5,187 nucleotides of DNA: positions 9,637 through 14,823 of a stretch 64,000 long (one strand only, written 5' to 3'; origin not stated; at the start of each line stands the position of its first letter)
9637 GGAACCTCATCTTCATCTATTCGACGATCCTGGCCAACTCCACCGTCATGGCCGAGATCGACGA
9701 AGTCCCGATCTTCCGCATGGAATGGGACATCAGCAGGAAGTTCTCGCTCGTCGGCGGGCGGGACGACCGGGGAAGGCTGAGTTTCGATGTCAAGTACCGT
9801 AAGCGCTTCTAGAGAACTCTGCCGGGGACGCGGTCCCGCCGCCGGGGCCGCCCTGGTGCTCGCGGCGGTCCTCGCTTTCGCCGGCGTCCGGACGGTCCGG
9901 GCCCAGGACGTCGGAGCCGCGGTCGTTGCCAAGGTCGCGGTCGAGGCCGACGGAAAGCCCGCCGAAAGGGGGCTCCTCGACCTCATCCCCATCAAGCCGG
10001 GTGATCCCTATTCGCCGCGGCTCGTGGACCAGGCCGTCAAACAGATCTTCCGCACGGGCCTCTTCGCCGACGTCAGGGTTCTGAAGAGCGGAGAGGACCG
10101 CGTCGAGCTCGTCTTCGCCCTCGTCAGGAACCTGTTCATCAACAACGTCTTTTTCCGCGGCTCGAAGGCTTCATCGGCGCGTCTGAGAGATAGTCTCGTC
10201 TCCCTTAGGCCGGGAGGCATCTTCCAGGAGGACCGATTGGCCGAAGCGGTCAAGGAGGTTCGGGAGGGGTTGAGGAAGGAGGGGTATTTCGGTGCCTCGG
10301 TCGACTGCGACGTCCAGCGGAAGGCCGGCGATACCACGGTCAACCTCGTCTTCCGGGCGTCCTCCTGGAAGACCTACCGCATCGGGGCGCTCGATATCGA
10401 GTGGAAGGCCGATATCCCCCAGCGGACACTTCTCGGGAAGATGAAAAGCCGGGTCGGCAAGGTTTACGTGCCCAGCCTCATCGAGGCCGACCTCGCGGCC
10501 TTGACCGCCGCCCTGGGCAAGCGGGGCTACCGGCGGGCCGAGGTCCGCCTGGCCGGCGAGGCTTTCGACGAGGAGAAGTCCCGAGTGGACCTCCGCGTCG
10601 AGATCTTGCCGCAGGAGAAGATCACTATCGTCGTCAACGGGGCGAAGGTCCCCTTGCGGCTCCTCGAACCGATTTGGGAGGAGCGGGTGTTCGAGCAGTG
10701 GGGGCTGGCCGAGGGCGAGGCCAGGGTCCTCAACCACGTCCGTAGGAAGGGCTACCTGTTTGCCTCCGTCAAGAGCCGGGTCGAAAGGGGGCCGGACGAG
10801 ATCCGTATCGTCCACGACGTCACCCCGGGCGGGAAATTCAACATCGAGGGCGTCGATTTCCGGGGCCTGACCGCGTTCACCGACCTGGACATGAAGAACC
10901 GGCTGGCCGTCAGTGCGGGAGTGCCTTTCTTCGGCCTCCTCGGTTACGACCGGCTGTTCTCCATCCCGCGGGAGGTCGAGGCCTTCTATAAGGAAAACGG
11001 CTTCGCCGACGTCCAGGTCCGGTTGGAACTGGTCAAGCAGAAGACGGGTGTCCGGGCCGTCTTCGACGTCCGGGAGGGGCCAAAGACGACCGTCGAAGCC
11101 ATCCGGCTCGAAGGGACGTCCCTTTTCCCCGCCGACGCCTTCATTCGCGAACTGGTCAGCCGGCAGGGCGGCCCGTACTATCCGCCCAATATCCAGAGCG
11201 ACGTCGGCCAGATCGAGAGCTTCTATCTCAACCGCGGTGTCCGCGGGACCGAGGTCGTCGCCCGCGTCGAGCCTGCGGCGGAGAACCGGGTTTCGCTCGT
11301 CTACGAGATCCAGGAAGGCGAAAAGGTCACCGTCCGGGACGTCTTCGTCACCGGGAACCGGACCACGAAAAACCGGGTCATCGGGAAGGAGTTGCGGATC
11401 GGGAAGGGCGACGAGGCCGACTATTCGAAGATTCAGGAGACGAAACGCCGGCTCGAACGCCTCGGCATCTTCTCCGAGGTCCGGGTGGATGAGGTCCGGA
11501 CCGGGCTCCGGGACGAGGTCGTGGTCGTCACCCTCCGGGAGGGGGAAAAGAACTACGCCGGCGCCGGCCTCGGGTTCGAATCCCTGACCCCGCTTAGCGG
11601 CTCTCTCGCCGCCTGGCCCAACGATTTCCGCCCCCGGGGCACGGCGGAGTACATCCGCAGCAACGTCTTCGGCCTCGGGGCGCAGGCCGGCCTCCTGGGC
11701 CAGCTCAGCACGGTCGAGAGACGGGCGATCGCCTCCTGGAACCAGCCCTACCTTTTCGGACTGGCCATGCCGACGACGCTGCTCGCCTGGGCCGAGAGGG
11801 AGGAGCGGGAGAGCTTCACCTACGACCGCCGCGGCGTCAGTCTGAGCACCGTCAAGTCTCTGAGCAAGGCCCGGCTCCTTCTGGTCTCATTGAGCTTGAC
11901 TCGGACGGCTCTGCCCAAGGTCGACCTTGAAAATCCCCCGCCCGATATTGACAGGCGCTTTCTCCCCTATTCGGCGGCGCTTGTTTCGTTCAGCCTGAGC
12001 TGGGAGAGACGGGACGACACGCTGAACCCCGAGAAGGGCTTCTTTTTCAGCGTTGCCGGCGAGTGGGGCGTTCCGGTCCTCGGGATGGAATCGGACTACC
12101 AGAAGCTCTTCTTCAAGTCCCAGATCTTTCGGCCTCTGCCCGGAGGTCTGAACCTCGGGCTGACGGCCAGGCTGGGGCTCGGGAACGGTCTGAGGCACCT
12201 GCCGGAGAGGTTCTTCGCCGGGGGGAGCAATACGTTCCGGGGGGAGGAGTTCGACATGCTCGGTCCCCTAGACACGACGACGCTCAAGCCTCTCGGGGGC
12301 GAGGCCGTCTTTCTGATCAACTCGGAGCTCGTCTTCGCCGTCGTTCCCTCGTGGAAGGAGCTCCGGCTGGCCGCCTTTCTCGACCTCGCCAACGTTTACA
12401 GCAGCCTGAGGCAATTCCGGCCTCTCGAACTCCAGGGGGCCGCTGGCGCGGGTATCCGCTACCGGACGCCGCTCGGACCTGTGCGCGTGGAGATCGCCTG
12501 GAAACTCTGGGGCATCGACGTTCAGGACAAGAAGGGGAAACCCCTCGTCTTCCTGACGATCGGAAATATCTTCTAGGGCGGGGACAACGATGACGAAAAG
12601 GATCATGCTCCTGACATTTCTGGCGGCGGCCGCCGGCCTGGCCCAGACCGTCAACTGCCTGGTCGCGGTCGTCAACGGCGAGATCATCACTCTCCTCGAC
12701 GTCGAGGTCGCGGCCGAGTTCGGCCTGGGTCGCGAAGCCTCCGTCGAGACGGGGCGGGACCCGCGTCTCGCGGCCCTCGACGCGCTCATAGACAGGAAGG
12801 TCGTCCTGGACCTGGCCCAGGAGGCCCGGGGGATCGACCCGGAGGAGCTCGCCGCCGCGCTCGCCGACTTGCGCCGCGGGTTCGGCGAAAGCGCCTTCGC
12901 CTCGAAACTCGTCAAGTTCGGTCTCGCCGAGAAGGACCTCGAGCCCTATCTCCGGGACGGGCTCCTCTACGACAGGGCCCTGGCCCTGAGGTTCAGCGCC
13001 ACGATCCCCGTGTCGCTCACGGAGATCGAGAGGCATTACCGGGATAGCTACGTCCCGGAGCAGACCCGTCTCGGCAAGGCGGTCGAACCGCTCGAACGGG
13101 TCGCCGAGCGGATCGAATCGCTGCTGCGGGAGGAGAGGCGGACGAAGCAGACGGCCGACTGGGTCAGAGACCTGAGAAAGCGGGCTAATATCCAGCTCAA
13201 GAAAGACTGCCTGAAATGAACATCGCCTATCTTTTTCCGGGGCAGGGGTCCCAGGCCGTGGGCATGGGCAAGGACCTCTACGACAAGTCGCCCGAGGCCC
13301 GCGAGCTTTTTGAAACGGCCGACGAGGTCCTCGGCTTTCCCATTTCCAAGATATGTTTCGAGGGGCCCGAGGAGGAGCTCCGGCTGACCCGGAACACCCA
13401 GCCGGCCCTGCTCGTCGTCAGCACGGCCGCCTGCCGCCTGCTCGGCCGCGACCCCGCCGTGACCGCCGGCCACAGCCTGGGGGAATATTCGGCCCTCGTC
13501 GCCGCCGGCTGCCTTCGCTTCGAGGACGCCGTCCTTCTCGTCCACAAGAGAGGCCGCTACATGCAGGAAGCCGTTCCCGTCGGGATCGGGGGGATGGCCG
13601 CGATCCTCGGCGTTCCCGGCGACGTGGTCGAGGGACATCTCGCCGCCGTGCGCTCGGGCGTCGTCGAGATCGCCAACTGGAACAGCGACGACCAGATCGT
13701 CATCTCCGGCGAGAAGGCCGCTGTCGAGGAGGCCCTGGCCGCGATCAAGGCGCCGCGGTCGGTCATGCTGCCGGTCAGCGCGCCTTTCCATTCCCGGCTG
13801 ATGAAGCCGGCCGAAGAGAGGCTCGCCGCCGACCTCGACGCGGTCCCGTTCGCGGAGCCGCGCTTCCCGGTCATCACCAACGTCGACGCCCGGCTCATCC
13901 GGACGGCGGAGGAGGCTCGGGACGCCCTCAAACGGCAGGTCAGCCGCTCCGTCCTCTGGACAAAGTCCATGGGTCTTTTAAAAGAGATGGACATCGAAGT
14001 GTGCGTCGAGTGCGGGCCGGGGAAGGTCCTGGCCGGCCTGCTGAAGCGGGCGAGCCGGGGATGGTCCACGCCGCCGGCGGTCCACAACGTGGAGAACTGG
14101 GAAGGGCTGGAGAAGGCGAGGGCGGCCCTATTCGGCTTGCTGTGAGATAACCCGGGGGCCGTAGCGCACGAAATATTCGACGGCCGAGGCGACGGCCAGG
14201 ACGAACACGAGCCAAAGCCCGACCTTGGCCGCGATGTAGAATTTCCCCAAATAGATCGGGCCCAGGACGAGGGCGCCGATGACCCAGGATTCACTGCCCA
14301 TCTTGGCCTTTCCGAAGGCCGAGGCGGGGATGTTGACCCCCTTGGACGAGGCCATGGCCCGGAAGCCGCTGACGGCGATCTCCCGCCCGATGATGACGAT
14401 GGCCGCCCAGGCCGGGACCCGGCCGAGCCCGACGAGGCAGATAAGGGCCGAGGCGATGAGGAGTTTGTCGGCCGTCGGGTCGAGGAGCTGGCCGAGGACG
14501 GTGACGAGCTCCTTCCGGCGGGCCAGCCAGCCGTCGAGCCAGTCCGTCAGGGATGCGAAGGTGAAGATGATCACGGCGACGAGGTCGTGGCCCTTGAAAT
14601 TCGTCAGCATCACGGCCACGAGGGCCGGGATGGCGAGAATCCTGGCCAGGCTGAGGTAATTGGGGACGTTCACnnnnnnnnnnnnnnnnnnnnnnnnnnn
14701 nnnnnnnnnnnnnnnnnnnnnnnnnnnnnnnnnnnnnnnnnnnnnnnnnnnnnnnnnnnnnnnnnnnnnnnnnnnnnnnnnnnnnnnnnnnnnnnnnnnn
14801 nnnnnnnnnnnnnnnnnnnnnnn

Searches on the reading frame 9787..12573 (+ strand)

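Call 64: search_protein_families(library=pfam, proteins=[window:9787-12573:+], max_evalue=0.0001)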
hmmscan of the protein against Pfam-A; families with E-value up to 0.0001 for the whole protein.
window:9787-12573:+ (929 aa): 2 families
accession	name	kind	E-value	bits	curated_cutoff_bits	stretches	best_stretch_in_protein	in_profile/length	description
PF07244.20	POTRA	-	5.4e-57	190.9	21.3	4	435-511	2-79/79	Surface antigen variable number repeat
PF01103.29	Omp85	-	1.2e-34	120.8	24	1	626-907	1-306/325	Omp85 superfamily domain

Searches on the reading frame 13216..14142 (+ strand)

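Call 64: search_protein_families(library=pfam, proteins=[window:13216-14142:+], max_evalue=0.0001)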
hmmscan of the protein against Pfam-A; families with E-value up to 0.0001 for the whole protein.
window:13216-14142:+ (309 aa): 1 family
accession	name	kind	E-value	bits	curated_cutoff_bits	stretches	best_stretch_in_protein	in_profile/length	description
PF00698.26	Acyl_transf_1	-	6.3e-39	134.7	32.7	1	5-278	2-277/319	Acyl transferase domain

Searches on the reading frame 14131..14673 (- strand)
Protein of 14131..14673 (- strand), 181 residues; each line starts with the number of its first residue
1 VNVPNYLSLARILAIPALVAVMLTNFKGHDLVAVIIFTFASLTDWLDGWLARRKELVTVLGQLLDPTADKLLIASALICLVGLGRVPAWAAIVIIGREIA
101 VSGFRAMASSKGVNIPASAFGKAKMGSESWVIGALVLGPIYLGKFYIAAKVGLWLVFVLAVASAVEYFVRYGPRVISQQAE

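Call 64: search_protein_families(library=pfam, proteins=[window:14131-14673:-], max_evalue=0.0001)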
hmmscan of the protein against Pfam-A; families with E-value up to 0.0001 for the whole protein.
window:14131-14673:- (181 aa): 1 family
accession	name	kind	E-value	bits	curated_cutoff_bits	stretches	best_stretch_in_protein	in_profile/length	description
PF01066.26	CDP-OH_P_transf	-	4.5e-40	138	22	1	1-159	1-149/152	CDP-alcohol phosphatidyltransferase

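Call 66: search_protein_families(library=ncbifam, proteins=[window:14131-14673:-], max_evalue=0.00001)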
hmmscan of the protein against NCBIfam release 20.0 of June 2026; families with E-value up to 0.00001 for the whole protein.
window:14131-14673:- (181 aa): 5 families
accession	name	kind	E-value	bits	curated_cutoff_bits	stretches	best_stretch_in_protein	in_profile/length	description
TIGR00560.1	pgsA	equivalog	1.5e-41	142.9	109.1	1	1-171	1-176/183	CDP-diacylglycerol--glycerol-3-phosphate 3-phosphatidyltransferase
NF053678.1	ClpnSynClsA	equivalog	1.7e-25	90.2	240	1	1-122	3-123/180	cardiolipin synthase ClsA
NF008090.0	PRK10832.1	equivalog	2e-21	76.9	304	1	1-161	3-173/182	CDP-diacylglycerol--glycerol-3-phosphate 3-phosphatidyltransferase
NF040950.1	archin_ph_syn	equivalog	8.8e-14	51.8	180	1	4-166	26-182/191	archaetidylinositol phosphate synthase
NF045883.1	PIPSynth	equivalog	2.2e-06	27.5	170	1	18-165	38-183/197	phosphatidylinositol phosphate synthase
